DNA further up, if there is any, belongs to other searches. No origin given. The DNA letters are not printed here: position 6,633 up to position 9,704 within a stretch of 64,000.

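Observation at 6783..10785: PHP-phosphoesterase/ABC-SMC ATPase fusion translationally coupled to an AlbA_2 (Schlafen-core) protein: candidate two-gene defence system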

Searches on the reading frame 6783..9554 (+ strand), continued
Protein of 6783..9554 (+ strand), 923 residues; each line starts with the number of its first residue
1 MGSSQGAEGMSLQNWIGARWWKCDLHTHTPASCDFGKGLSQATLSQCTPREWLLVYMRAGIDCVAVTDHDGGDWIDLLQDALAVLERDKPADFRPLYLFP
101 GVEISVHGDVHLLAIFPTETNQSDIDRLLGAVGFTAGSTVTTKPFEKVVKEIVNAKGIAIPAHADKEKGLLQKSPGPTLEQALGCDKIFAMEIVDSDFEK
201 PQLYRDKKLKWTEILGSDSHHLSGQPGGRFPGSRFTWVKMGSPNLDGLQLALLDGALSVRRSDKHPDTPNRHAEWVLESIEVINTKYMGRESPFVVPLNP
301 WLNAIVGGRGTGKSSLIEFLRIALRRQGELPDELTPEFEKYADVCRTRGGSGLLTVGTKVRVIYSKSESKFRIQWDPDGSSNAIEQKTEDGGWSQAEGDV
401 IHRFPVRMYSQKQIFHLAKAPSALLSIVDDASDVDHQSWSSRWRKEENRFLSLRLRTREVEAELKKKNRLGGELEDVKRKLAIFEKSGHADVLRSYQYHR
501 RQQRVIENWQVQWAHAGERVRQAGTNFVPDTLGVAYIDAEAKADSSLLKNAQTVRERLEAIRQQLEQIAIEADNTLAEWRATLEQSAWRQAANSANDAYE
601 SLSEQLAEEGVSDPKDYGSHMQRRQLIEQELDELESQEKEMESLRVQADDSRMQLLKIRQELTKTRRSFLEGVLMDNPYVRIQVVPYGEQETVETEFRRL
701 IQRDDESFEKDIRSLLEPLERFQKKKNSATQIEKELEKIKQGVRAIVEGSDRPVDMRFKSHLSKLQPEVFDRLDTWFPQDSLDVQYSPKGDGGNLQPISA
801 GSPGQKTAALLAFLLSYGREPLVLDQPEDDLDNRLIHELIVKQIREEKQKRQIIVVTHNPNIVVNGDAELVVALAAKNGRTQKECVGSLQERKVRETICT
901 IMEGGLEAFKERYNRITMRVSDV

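Call 108: get_annotated_region(hit=H114, flank=5000)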
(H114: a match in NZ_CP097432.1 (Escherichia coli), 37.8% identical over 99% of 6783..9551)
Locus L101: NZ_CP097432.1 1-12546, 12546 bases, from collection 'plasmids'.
description: Escherichia coli strain C288 plasmid unnamed2, complete sequence
organism: Escherichia coli (NCBI taxid 562)
taxonomy: Bacteria; Pseudomonadota; Gammaproteobacteria; Enterobacterales; Enterobacteriaceae; Escherichia; Escherichia coli
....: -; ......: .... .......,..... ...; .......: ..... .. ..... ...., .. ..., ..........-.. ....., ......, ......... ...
typing (MOB-suite, as given by PLSDB): conjugative; replicon IncFIA; relaxase MOBF; mating-pair formation MPF_F
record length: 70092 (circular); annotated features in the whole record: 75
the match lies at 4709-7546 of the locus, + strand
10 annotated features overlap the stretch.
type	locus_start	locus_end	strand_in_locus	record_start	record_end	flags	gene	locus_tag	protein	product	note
CDS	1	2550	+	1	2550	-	-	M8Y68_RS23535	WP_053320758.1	DEAD/DEAH box helicase family protein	-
CDS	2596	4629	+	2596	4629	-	-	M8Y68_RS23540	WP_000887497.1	N-6 DNA methylase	-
CDS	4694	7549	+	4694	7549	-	-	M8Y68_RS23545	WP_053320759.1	TrlF family AAA-like ATPase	-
CDS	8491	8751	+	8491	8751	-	repA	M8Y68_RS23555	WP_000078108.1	replication regulatory protein RepA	-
CDS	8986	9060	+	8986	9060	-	tap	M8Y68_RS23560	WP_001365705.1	RepA leader peptide Tap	GO:0006276 - plasmid maintenance [Evidence IEA]; GO:0031556 - transcriptional attenuation by ribosome [Evidence IEA]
CDS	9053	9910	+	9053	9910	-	repA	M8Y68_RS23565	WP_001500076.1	incFII family plasmid replication initiator RepA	GO:0006276 - plasmid maintenance [Evidence IEA]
CDS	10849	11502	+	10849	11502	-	-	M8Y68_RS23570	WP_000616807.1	CPBP family intramembrane glutamic endopeptidase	GO:0071586 - CAAX-box protein processing [Evidence IEA]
CDS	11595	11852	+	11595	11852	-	pemI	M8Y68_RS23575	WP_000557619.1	type II toxin-antitoxin system antitoxin PemI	-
CDS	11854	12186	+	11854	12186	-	pemK-mt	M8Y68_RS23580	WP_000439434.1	type II toxin-antitoxin system toxin endoribonuclease PemK-mt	-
CDS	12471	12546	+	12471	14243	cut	-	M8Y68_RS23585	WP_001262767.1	DUF262 domain-containing protein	-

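Call 110: search_protein_representatives(protein=window:6783-9551:+)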
Query: 923 residues. Proteins with E-value up to 0.001 (for the whole library): 7553; up to 1e-10: 5797; up to 1e-30: 1186. The best 150 are listed.
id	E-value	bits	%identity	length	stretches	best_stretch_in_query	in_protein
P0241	0.0e+00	1093.6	55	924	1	14-920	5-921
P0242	0.0e+00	1081.7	55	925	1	11-918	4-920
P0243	2.6e-274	928.9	49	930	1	13-919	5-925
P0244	2.0e-245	833.3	44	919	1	14-919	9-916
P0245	9.8e-244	827.7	45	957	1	8-919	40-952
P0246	3.4e-240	816.0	44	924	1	14-917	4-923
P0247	6.6e-238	808.5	45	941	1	8-918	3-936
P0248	4.5e-236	802.4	44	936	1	13-918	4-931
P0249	1.0e-235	801.2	44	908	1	12-917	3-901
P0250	1.7e-235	800.5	45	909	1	14-917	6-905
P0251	1.5e-234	797.3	44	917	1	17-917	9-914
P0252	4.1e-234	795.9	45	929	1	15-918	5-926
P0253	1.4e-233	794.1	55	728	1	11-709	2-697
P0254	1.1e-231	787.9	45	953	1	15-919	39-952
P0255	1.6e-231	787.4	44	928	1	14-917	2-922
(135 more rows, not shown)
